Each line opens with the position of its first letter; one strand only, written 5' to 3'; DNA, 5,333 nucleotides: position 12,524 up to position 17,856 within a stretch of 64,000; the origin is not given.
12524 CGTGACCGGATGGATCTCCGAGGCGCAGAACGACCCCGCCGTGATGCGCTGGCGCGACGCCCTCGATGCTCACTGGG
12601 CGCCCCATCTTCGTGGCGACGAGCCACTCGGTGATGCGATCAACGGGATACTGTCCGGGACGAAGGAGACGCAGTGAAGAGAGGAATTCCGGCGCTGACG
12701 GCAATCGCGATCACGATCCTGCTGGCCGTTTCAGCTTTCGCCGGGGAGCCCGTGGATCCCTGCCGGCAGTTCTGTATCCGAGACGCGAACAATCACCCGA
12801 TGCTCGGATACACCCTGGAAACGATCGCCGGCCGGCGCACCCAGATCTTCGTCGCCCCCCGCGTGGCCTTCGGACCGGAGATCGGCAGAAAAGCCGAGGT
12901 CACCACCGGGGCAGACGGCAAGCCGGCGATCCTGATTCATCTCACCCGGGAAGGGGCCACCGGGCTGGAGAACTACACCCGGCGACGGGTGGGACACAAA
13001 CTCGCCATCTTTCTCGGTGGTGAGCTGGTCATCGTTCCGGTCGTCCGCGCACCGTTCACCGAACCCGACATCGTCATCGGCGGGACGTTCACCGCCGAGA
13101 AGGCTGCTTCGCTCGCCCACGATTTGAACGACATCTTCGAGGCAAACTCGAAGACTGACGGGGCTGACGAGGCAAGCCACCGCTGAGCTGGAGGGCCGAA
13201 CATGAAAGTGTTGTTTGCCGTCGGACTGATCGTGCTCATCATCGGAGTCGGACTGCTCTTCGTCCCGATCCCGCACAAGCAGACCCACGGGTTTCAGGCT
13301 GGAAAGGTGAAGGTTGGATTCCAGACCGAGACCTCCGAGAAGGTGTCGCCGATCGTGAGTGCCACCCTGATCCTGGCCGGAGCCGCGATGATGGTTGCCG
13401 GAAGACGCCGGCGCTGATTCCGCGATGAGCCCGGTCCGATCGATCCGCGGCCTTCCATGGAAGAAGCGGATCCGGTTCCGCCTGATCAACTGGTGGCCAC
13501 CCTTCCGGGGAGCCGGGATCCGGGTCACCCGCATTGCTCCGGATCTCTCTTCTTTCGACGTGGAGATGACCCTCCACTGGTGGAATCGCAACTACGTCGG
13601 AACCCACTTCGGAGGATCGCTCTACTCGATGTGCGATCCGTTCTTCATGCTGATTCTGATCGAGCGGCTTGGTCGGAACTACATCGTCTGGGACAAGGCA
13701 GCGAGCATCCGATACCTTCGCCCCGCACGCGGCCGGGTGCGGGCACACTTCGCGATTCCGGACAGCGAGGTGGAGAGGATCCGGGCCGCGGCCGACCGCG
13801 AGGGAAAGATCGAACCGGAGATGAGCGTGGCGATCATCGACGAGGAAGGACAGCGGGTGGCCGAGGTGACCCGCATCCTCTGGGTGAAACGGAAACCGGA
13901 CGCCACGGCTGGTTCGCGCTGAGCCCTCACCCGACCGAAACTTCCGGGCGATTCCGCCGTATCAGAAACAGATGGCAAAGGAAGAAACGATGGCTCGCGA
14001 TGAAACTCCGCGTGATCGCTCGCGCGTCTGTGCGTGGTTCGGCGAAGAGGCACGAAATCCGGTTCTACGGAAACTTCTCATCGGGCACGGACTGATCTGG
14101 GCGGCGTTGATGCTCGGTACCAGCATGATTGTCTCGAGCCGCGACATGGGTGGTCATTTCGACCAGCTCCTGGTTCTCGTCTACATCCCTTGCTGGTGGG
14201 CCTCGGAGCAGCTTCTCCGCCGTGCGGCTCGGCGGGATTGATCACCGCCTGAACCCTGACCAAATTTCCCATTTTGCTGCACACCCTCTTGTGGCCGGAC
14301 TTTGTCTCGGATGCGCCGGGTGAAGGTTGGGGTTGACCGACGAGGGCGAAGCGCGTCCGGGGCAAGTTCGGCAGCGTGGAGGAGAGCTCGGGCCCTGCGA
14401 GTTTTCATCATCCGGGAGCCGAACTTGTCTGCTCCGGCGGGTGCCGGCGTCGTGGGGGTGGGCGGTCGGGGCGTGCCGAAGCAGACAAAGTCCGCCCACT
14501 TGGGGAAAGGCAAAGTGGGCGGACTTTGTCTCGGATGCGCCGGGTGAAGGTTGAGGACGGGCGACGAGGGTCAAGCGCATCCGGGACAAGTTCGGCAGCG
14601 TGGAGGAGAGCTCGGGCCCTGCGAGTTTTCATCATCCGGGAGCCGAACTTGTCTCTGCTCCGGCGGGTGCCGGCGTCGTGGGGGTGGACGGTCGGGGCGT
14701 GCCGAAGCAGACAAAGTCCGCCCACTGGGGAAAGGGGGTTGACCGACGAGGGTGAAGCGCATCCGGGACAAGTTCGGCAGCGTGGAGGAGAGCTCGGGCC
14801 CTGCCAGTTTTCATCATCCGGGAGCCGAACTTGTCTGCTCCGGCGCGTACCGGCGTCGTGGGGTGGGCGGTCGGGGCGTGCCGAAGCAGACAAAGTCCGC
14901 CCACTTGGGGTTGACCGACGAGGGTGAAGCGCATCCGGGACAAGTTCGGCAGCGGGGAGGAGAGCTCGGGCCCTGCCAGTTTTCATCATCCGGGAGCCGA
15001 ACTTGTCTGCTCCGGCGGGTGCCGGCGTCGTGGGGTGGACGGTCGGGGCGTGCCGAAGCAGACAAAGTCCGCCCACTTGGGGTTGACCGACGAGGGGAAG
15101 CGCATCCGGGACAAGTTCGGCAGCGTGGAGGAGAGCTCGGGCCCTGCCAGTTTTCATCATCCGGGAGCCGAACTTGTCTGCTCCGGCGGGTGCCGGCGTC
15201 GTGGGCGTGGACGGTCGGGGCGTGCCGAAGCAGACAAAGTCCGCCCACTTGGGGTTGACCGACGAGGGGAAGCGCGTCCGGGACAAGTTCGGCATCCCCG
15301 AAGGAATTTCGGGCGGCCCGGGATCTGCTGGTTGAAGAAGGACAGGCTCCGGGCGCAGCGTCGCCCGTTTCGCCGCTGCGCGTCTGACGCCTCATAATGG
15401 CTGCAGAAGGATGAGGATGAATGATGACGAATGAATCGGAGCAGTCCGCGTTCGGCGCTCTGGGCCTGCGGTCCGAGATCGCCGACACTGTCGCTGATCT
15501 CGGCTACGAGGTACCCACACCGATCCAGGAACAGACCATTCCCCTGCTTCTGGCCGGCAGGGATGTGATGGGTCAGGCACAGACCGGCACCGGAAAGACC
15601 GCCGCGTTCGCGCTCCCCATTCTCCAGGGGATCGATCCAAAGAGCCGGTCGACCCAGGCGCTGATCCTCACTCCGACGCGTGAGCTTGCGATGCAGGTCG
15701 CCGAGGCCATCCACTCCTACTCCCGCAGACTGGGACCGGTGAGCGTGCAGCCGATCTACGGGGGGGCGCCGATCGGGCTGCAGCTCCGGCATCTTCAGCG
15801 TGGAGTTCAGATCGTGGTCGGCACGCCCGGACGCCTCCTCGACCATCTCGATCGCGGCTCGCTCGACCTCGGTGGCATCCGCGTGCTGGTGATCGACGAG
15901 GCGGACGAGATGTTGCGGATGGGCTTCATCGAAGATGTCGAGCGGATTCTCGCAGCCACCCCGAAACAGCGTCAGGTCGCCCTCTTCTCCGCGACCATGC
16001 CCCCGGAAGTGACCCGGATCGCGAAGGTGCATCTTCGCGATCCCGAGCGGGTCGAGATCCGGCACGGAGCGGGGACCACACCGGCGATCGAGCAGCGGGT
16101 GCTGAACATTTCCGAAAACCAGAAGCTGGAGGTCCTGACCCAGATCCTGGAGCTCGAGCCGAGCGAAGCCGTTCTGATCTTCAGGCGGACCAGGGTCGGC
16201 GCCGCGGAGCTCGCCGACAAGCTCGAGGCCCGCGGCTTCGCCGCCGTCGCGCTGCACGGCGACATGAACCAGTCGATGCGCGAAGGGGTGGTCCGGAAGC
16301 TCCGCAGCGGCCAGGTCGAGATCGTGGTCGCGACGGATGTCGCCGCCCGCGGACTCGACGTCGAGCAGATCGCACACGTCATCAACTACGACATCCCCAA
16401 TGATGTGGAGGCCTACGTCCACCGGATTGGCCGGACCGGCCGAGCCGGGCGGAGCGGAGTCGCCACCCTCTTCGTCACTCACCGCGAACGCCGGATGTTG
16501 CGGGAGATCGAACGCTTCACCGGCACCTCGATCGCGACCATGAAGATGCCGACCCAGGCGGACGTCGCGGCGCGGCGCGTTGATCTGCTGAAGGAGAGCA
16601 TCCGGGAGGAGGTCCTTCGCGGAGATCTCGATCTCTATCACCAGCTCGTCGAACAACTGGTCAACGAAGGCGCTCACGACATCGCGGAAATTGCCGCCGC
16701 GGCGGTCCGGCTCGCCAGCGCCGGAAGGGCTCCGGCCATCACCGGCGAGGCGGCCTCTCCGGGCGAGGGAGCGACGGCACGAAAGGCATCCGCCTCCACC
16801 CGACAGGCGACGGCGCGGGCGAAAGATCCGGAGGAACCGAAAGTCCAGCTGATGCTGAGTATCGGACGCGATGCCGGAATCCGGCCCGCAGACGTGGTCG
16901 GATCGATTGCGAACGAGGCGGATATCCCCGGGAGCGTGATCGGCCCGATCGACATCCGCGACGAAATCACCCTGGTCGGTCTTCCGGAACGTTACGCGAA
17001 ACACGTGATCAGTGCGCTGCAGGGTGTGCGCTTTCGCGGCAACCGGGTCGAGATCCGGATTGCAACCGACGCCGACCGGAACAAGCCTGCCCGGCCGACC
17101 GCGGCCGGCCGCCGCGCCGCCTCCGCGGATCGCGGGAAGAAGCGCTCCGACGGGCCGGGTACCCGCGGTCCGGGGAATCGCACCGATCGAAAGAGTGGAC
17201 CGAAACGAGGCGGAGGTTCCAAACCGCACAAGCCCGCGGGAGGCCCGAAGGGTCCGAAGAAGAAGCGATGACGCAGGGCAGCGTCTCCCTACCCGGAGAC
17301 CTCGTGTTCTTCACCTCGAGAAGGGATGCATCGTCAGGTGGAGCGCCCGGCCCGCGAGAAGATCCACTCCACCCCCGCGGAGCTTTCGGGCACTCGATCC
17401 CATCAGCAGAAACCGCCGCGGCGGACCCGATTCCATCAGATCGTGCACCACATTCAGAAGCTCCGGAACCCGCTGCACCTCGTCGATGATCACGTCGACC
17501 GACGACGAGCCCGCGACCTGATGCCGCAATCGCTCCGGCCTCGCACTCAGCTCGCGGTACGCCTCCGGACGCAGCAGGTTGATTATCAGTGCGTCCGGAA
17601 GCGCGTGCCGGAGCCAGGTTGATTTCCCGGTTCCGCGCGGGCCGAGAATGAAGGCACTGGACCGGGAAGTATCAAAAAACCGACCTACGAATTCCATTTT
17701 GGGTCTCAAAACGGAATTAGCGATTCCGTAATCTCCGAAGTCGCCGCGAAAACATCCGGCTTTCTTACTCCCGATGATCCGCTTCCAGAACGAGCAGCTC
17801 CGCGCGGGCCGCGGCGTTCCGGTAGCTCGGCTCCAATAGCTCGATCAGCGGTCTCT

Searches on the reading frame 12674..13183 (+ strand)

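Call 54: search_protein_families(library=pfam, proteins=[window:12674-13183:+], max_evalue=0.001)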
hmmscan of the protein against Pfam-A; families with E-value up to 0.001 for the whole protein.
window:12674-13183:+ (170 aa): 1 family
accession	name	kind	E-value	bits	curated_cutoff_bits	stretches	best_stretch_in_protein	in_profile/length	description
PF22599.2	SecDF_P1_head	-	7.4e-14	52.1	27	1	57-151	12-107/114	SecDF, P1 head subdomain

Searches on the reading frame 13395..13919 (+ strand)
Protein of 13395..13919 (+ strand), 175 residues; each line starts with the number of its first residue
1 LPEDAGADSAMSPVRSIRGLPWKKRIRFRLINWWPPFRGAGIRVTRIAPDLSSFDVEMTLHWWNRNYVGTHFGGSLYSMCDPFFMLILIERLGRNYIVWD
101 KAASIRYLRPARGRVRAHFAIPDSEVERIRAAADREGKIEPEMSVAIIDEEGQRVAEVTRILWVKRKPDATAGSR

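Call 54: search_protein_families(library=pfam, proteins=[window:13395-13919:+], max_evalue=0.001)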
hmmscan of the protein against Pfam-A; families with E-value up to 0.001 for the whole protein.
window:13395-13919:+ (175 aa): 2 families
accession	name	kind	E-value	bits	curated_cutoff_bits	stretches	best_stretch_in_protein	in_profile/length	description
PF14539.12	DUF4442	-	4.3e-25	88.9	25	1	31-164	10-132/132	Domain of unknown function (DUF4442)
PF09500.16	YiiD_C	-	5.7e-07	30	27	1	52-153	28-132/144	Putative thioesterase (yiiD_Cterm)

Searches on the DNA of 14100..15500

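Call 27: search_rna_families(source=window, start=14100, end=15500, threshold=evalue, max_evalue=1)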
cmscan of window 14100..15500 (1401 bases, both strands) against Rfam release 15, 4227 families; matches with E-value up to 1: 3.
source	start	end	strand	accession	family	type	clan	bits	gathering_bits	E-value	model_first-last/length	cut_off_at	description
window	14483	14531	+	RF03978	mir-1269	Gene; miRNA;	-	24.4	100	0.29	1-90/90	no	mir-1269 microRNA precursor family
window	14482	14531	+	RF03953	mir-5350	Gene; miRNA;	-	22.3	90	0.15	1-74/74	no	mir-5350 microRNA precursor family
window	14819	14907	-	RF00997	mir-942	Gene; miRNA;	-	21.3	100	0.38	1-86/86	no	mir-942 microRNA precursor family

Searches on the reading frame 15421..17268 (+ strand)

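Call 54: search_protein_families(library=pfam, proteins=[window:15421-17268:+], max_evalue=0.001)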
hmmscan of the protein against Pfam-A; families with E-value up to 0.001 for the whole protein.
window:15421-17268:+ (616 aa): 5 families
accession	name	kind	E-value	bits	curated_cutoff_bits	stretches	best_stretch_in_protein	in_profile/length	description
PF00270.35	DEAD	-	7.2e-51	172.7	26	1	33-199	1-166/167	DEAD/DEAH box helicase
PF00271.37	Helicase_C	-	7.3e-31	107.1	23.5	1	234-343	1-110/110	Helicase conserved C-terminal domain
PF03880.21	DbpA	-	8.4e-19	67.8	25.6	1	477-546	2-71/72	DbpA RNA binding domain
PF25399.1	DeaD_dimer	-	5.8e-13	49.1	23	1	377-438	1-61/67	RNA helicase DeaD dimerization domain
PF04851.21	ResIII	-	2.4e-05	24.7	22.5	1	49-193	26-162/164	Type III restriction enzyme, res subunit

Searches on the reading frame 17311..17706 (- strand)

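Call 54: search_protein_families(library=pfam, proteins=[window:17311-17706:-], max_evalue=0.001)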
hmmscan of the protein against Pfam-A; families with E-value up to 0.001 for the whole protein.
window:17311-17706:- (131 aa): 4 families
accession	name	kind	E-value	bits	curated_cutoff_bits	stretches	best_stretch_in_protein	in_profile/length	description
PF13173.12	AAA_14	-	4.8e-20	72.3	27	1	17-130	4-124/129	AAA domain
PF13401.12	AAA_22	-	1e-05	26.3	27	0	52-103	67-122/130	AAA domain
PF25199.1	nSTAND_NTPase5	-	7.8e-05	23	34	1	14-101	40-130/145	Novel STAND NTPase 5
PF24389.1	ORC-CDC6-like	-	0.00036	19.8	27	1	14-40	31-57/571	ORC-CDC6-like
